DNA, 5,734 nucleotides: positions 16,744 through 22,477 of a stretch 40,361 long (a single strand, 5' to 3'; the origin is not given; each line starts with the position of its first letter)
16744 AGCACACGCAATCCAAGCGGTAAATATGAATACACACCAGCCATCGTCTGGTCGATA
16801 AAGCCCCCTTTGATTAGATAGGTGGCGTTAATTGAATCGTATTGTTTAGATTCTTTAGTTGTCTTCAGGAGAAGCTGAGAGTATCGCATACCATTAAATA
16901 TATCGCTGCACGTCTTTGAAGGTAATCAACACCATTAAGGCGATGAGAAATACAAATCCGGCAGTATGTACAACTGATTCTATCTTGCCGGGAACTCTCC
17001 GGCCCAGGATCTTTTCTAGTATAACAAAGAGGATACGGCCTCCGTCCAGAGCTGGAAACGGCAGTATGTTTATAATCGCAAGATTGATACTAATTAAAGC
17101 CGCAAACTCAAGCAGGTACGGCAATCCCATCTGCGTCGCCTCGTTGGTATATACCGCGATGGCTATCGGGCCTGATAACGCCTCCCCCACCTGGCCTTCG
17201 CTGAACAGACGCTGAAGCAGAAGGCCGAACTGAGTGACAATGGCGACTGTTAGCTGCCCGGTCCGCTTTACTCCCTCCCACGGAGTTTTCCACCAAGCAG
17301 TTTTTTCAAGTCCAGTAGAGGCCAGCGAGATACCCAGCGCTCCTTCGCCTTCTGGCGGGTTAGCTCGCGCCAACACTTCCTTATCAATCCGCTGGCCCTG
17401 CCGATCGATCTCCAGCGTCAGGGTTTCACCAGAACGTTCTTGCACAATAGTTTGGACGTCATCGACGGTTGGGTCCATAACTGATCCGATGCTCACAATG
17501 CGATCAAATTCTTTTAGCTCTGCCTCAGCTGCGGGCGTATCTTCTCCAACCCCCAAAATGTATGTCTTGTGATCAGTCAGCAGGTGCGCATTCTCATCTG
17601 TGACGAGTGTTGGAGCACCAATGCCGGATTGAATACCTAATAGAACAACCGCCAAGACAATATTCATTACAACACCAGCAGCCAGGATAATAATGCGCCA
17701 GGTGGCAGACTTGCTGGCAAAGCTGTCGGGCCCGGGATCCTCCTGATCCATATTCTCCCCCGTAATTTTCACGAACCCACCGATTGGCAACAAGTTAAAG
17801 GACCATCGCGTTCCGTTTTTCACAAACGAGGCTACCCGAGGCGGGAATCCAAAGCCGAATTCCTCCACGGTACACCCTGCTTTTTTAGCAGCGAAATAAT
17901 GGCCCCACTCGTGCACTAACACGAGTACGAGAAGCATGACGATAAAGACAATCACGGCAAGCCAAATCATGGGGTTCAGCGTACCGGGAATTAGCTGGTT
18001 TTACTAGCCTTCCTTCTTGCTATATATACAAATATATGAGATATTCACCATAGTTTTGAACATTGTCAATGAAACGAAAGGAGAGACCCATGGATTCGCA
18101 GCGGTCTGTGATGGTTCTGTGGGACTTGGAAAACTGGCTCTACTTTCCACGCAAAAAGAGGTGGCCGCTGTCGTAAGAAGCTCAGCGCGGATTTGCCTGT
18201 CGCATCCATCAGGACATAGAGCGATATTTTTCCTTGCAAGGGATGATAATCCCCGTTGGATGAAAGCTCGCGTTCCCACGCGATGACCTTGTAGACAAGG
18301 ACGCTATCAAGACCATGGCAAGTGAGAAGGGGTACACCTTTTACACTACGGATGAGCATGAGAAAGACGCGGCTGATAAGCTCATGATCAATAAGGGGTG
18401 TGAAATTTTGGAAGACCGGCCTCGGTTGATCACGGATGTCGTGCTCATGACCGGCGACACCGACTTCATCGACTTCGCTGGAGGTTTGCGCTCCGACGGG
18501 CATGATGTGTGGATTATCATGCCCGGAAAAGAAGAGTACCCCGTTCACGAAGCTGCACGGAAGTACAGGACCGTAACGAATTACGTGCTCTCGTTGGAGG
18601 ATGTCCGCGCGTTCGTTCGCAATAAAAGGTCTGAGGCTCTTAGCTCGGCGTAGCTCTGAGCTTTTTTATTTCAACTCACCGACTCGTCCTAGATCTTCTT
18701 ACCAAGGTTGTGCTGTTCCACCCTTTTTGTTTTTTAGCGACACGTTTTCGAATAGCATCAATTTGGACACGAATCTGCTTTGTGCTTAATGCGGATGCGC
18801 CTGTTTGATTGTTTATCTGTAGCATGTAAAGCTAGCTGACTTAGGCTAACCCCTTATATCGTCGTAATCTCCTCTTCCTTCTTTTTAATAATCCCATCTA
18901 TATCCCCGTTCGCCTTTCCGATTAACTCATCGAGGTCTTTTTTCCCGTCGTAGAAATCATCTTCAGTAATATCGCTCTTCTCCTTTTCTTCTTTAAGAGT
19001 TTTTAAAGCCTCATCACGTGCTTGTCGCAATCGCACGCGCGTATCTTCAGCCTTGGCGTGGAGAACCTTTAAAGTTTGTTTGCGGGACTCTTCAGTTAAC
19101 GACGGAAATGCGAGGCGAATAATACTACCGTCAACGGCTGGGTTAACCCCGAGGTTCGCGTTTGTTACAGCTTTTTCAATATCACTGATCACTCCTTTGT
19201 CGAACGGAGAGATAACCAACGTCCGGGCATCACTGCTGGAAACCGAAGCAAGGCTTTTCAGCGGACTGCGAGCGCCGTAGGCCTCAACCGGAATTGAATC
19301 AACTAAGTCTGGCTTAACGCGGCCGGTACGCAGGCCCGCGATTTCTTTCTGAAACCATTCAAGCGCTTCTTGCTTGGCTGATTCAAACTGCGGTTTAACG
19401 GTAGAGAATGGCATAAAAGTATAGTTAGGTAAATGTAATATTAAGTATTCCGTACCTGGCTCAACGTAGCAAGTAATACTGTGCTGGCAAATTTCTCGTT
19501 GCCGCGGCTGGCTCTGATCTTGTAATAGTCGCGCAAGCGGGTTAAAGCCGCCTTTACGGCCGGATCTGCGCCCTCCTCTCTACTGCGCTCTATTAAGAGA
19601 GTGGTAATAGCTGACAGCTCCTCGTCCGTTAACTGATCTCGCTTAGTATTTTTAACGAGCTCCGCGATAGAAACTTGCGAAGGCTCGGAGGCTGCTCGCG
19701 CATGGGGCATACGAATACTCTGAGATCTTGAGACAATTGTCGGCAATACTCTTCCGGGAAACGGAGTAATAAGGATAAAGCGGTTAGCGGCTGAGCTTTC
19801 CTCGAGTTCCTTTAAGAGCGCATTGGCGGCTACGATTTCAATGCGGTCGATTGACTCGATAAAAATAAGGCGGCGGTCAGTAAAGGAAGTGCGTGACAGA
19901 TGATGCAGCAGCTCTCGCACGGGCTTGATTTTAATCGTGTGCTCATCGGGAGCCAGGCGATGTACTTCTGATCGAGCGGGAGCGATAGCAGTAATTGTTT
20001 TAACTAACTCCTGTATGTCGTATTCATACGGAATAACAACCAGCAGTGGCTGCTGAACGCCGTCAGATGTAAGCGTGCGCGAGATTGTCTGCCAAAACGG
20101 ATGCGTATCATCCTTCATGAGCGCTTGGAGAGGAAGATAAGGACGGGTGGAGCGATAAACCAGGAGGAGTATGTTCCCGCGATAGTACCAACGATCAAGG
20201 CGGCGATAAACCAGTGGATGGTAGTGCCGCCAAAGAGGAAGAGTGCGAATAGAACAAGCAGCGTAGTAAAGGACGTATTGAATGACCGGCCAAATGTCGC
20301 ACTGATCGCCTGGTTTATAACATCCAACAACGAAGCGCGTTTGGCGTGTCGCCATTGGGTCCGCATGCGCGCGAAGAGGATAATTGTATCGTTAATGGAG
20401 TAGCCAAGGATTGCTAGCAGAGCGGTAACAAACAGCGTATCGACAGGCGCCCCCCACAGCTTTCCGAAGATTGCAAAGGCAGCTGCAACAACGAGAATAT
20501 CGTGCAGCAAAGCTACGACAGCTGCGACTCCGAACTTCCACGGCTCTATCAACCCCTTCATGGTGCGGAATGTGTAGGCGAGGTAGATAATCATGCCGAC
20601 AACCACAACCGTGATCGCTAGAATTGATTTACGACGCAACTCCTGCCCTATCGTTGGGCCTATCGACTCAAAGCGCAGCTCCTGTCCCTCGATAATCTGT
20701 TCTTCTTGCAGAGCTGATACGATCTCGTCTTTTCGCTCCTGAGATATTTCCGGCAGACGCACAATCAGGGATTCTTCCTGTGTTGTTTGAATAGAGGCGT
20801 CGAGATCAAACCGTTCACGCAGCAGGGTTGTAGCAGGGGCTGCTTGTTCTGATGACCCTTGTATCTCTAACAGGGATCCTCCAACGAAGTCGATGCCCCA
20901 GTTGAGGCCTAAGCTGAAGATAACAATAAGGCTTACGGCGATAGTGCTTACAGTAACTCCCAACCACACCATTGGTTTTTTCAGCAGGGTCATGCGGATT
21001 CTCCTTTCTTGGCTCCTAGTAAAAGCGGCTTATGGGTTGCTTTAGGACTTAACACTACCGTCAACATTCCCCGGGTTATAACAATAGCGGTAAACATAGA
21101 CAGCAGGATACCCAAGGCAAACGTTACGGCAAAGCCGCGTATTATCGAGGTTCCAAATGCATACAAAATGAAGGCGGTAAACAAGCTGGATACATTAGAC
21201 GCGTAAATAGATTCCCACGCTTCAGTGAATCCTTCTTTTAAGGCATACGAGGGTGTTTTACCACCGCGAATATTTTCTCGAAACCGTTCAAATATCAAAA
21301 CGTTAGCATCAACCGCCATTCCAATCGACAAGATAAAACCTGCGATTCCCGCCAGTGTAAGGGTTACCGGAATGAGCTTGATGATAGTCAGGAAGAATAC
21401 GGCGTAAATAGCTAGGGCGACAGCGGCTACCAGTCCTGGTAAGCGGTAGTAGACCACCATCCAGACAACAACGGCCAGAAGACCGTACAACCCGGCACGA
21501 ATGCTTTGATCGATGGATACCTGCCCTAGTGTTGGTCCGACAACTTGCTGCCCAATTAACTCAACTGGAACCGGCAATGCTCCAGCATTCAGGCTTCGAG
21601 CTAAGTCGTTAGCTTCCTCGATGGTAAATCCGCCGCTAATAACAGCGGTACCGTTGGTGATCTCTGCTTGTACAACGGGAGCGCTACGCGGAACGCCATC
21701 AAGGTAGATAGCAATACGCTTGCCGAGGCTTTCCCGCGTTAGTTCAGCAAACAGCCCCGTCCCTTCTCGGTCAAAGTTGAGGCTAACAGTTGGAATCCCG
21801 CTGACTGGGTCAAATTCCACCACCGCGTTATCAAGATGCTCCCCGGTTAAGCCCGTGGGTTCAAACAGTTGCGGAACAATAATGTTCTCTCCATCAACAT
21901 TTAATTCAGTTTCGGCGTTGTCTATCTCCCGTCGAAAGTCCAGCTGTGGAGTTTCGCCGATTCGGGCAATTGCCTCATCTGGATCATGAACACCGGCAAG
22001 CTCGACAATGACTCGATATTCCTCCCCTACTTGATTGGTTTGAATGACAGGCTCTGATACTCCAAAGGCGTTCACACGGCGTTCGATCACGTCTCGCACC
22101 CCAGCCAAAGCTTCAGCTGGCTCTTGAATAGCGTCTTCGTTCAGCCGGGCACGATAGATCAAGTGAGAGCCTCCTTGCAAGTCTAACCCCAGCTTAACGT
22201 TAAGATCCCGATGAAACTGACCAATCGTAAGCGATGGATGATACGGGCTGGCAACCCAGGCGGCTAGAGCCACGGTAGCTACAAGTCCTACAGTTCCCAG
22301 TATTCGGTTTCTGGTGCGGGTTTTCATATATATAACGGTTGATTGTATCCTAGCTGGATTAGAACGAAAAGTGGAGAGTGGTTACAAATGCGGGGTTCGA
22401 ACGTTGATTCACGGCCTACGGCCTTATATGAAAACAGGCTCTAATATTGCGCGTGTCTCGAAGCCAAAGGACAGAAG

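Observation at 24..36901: Two translation-signal classes: SD-less housekeeping backbone versus about eight self-contained, GC-richer cassettes with strong SDs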

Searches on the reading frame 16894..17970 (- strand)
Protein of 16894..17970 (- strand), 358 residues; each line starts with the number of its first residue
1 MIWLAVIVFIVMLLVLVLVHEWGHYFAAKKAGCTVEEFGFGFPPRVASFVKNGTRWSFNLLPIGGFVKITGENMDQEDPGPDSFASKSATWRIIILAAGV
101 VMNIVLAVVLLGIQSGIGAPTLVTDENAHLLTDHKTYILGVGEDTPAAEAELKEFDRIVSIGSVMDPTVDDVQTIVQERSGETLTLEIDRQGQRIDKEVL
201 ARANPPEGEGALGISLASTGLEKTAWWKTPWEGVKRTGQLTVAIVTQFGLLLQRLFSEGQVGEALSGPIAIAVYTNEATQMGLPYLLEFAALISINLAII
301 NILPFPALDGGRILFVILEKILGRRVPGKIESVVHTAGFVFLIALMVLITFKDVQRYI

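Call 6: search_protein_families(library=pfam, proteins=[window:16894-17970:-], max_evalue=0.01)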
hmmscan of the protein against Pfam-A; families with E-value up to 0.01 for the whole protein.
window:16894-17970:- (358 aa): 4 families
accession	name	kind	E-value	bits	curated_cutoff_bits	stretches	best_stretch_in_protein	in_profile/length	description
PF02163.28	Peptidase_M50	-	1.9e-56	191.3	27.2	1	9-345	2-221/221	Peptidase family M50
PF17820.7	PDZ_6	-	4.2e-06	26.8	27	1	138-190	2-54/54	PDZ domain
PF13180.12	PDZ_2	-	3.7e-05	24.3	27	1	135-199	13-78/80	PDZ domain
PF04495.20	GRASP55_65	-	0.0051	17.6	27.7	1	129-219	38-130/138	GRASP55/65 PDZ-like domain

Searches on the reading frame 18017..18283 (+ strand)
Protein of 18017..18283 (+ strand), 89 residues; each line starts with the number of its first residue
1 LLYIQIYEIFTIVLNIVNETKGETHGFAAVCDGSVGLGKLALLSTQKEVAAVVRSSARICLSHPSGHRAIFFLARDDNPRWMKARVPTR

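Call 26: search_protein_families(library=pfam, proteins=[window:18017-18283:+], max_evalue=10)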
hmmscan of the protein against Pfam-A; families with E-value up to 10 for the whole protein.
window:18017-18283:+ (89 aa): 1 family
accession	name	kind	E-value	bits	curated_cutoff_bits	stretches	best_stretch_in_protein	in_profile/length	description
PF25518.1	NRG2_N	-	0.17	12.6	27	1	47-86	45-85/90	NRG2 N-terminal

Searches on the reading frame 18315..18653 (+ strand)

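Call 26: search_protein_families(library=pfam, proteins=[window:18315-18653:+], max_evalue=10)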
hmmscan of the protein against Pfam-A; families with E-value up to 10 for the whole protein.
window:18315-18653:+ (112 aa): 1 family
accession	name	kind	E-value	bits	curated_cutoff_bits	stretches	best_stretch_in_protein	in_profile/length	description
PF01936.24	NYN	-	9.8e-05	23.3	24.2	1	12-84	65-141/145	NYN domain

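Call 36: search_protein_families(library=phrogs, proteins=[window:18315-18653:+], max_evalue=0.01)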
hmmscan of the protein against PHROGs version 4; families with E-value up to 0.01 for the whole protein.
window:18315-18653:+ (112 aa): 0 families

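Call 37: search_protein_families(library=ncbifam, proteins=[window:18315-18653:+], max_evalue=0.01)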
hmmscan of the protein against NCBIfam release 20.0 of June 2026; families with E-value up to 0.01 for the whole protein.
window:18315-18653:+ (112 aa): 0 families

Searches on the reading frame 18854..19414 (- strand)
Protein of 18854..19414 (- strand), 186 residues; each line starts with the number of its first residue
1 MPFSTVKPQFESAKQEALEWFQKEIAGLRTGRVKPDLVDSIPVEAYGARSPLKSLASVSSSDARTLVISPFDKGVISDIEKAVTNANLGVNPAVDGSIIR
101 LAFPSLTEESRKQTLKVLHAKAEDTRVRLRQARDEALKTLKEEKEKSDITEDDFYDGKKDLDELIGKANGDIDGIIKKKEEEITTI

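Call 7: search_protein_families(library=pfam, proteins=[window:18854-19414:-], max_evalue=0.01)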
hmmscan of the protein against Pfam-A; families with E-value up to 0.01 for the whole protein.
window:18854-19414:- (186 aa): 1 family
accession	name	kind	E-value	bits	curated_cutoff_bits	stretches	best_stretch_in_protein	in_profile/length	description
PF01765.24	RRF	-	2.1e-51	174.4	29.7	1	21-183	1-163/164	Ribosome recycling factor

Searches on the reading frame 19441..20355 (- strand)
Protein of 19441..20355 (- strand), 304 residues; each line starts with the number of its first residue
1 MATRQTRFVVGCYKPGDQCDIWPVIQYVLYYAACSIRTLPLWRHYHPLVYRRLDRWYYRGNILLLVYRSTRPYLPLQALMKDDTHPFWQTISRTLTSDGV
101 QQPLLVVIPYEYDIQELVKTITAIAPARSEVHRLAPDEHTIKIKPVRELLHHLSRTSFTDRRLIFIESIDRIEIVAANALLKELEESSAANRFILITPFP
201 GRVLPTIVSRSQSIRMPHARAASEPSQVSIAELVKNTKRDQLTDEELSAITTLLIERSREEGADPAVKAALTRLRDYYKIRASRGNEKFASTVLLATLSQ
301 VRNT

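Call 7: search_protein_families(library=pfam, proteins=[window:19441-20355:-], max_evalue=0.01)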
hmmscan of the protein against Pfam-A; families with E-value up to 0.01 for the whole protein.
window:19441-20355:- (304 aa): 1 family
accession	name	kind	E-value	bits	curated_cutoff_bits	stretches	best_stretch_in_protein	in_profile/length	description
PF13177.12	DNA_pol3_delta2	-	9.9e-18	65.1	27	1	128-217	68-158/161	DNA polymerase III, delta subunit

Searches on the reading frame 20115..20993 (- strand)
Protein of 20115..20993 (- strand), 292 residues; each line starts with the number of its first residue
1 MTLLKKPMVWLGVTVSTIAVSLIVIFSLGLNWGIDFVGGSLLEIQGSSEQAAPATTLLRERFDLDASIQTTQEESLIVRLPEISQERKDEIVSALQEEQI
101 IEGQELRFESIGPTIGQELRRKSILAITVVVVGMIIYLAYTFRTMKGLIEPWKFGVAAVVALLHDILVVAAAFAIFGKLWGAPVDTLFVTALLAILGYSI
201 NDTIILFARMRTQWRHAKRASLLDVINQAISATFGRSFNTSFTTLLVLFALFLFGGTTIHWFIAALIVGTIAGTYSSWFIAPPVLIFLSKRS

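Call 7: search_protein_families(library=pfam, proteins=[window:20115-20993:-], max_evalue=0.01)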
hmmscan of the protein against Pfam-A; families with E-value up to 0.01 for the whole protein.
window:20115-20993:- (292 aa): 2 families
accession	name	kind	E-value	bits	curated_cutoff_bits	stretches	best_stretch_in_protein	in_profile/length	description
PF02355.23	SecD_SecF_C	-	8.4e-52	175.8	20.5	1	102-290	12-188/189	Protein export membrane protein SecD/SecF, C-terminal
PF07549.19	Sec_GG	-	8.1e-08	32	20.3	1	23-45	1-23/28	SecD/SecF GG Motif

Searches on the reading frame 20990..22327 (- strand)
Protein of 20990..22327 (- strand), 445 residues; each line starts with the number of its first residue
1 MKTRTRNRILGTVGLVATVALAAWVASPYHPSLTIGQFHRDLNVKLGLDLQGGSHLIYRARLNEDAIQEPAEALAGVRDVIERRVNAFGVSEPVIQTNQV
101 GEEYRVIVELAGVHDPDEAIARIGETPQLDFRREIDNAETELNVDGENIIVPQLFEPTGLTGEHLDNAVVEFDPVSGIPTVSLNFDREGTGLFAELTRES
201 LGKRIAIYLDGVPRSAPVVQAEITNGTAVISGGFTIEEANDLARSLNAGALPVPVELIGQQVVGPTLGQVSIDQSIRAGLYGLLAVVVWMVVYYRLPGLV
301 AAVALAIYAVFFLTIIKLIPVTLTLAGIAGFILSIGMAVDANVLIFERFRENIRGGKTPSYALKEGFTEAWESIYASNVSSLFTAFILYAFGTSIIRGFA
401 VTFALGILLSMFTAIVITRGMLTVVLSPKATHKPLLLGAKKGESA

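Call 7: search_protein_families(library=pfam, proteins=[window:20990-22327:-], max_evalue=0.01)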
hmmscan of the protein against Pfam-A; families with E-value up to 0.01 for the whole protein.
window:20990-22327:- (445 aa): 5 families
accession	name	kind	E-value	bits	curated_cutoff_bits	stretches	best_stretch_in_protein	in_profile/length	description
PF22599.2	SecDF_P1_head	-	1e-28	99.9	27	1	154-253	14-114/114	SecDF, P1 head subdomain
PF21760.3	SecD_1st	-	4.6e-17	61.6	27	1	77-133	4-57/60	Protein translocase subunit SecDF, P1 domain, N-terminal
PF02355.23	SecD_SecF_C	-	5e-14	52.6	20.5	1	256-424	14-185/189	Protein export membrane protein SecD/SecF, C-terminal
PF03176.21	MMPL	-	6.1e-09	35.7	20.5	1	300-429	178-305/333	MMPL family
PF00873.25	ACR_tran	-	4.6e-06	25.1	28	1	274-432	332-496/1021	AcrB/AcrD/AcrF family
